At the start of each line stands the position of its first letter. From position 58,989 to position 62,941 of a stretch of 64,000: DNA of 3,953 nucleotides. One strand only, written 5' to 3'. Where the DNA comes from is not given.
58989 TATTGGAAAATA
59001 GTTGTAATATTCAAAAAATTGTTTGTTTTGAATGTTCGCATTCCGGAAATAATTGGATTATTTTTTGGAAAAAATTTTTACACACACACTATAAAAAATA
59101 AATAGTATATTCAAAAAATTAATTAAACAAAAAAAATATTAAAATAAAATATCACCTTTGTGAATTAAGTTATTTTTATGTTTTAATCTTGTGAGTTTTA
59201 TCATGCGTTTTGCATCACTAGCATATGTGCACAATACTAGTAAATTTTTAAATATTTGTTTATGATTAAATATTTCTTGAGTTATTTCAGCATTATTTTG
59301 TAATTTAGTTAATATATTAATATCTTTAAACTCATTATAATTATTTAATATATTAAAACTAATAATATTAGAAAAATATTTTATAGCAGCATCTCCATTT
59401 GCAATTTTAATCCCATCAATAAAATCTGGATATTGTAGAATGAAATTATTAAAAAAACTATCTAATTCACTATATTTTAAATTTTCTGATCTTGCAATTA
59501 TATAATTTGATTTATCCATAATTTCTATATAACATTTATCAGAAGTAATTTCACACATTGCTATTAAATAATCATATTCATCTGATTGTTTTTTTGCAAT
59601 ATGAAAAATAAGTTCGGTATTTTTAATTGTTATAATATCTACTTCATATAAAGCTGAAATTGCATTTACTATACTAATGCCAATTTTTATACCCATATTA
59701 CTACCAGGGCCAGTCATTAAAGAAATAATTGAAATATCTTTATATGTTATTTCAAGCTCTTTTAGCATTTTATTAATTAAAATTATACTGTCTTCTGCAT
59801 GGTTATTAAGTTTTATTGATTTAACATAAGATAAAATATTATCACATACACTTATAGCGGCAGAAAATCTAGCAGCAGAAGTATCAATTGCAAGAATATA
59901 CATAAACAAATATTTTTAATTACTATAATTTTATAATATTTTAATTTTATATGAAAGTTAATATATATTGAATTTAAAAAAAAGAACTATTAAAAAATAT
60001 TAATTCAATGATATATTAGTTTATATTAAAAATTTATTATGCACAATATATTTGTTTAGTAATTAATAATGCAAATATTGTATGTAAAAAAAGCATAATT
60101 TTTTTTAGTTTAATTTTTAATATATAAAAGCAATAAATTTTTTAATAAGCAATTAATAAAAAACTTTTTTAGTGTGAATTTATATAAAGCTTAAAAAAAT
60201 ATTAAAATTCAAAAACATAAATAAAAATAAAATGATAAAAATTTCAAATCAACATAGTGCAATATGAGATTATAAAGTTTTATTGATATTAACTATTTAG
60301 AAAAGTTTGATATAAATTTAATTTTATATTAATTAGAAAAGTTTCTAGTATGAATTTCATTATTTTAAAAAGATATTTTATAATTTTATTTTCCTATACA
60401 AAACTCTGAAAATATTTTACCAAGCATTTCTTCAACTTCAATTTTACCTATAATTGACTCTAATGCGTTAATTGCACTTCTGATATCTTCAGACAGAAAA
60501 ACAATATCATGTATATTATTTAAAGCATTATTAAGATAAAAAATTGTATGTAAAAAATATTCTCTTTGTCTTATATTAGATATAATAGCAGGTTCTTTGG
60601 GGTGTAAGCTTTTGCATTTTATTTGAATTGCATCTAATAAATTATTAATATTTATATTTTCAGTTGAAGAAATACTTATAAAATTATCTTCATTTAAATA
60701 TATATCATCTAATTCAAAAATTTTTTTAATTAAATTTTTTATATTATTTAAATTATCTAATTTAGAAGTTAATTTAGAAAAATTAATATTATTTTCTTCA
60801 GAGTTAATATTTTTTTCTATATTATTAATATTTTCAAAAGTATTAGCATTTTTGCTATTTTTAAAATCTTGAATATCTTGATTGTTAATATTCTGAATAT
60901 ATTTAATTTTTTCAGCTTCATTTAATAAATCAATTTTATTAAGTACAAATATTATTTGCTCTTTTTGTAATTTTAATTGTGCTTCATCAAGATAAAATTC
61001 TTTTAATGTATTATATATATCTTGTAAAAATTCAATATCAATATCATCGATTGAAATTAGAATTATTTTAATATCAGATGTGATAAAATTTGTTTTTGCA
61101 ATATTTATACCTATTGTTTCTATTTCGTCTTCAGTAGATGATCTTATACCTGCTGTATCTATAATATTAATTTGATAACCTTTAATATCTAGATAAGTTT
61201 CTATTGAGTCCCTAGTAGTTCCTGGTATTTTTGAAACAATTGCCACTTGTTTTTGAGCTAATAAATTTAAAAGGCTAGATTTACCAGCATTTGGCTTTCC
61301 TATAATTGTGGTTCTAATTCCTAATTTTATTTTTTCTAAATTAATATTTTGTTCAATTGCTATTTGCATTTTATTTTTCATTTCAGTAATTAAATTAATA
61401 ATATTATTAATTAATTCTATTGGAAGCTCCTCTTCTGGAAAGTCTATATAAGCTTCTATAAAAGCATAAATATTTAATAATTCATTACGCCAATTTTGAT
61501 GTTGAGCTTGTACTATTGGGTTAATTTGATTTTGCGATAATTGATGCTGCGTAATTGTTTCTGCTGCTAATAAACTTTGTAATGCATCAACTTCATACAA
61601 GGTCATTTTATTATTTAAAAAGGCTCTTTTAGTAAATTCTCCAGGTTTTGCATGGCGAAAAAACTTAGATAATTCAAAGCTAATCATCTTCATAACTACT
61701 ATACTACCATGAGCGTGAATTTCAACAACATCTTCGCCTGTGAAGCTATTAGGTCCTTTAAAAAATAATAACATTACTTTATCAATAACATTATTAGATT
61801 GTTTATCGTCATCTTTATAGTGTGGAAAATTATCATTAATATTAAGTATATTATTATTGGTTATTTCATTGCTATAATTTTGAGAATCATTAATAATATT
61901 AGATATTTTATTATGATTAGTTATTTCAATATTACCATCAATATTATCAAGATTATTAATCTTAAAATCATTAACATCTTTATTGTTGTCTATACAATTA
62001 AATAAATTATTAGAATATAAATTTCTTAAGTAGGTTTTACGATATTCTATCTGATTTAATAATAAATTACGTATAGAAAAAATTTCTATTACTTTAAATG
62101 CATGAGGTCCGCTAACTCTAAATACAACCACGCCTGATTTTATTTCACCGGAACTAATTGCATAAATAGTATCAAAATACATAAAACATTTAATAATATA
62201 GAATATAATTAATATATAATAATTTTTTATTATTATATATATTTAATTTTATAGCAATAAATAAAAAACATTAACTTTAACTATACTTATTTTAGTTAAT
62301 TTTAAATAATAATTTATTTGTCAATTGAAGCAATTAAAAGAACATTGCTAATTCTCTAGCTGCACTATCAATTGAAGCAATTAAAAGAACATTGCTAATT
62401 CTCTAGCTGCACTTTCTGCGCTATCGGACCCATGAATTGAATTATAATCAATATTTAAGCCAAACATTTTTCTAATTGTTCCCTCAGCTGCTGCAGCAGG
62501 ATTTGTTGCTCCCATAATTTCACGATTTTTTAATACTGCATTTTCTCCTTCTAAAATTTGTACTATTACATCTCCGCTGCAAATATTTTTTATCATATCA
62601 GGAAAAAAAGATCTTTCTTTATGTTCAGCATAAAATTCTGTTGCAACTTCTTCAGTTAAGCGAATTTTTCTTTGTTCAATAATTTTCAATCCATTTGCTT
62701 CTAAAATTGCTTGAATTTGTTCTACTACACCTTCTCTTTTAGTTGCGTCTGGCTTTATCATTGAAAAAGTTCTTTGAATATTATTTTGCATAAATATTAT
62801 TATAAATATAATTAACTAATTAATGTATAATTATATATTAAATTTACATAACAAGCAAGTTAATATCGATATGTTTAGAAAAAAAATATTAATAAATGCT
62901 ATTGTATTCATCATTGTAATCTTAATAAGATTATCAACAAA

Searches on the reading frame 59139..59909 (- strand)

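Call 44: search_protein_families(library=pfam, proteins=[window:59139-59909:-], max_evalue=0.00001)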
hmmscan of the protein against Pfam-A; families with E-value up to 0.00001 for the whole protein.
window:59139-59909:- (256 aa): 1 family
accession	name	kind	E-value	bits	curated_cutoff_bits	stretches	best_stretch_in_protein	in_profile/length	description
PF00814.31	TsaD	-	1.9e-09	38.1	24.8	1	35-109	27-101/264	tRNA N6-adenosine threonylcarbamoyltransferase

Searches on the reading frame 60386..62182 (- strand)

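Call 44: search_protein_families(library=pfam, proteins=[window:60386-62182:-], max_evalue=0.00001)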
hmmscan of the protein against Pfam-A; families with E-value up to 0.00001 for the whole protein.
window:60386-62182:- (598 aa): 5 families
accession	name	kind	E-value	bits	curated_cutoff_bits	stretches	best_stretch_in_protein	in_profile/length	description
PF10396.14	TrmE_N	-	8e-32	110.3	29.8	1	125-192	49-117/117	GTP-binding protein TrmE N-terminus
PF12631.12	MnmE_helical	-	1.3e-30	107.6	40.1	1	195-595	1-211/211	MnmE helical domain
PF01926.29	MMR_HSR1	-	4e-21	75.7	21.9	1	292-416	3-113/113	50S ribosome-binding GTPase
PF02421.24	FeoB_N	-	2.8e-10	40.4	27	1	291-424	3-122/156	Ferrous iron transport protein B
PF03193.22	RsgA_GTPase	-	1.7e-06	28.5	30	0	280-348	95-170/174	RsgA GTPase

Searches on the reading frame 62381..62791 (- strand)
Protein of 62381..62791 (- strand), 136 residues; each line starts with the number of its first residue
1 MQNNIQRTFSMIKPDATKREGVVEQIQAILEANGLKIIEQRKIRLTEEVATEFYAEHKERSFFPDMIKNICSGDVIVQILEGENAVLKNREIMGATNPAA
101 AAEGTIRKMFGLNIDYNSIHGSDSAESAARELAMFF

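Call 44: search_protein_families(library=pfam, proteins=[window:62381-62791:-], max_evalue=0.00001)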
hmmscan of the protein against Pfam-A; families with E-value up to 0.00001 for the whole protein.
window:62381-62791:- (136 aa): 1 family
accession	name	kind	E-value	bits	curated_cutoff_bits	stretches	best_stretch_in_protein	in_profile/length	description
PF00334.24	NDK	-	1.2e-46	158.3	27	1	6-136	1-130/135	Nucleoside diphosphate kinase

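Call 66: find_encoding_contigs(protein=window:62381-62791:-, flank=5000, max_places=10)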
Protein window:62381-62791:- (136 aa): no gene with exactly this product is on record in the collection.
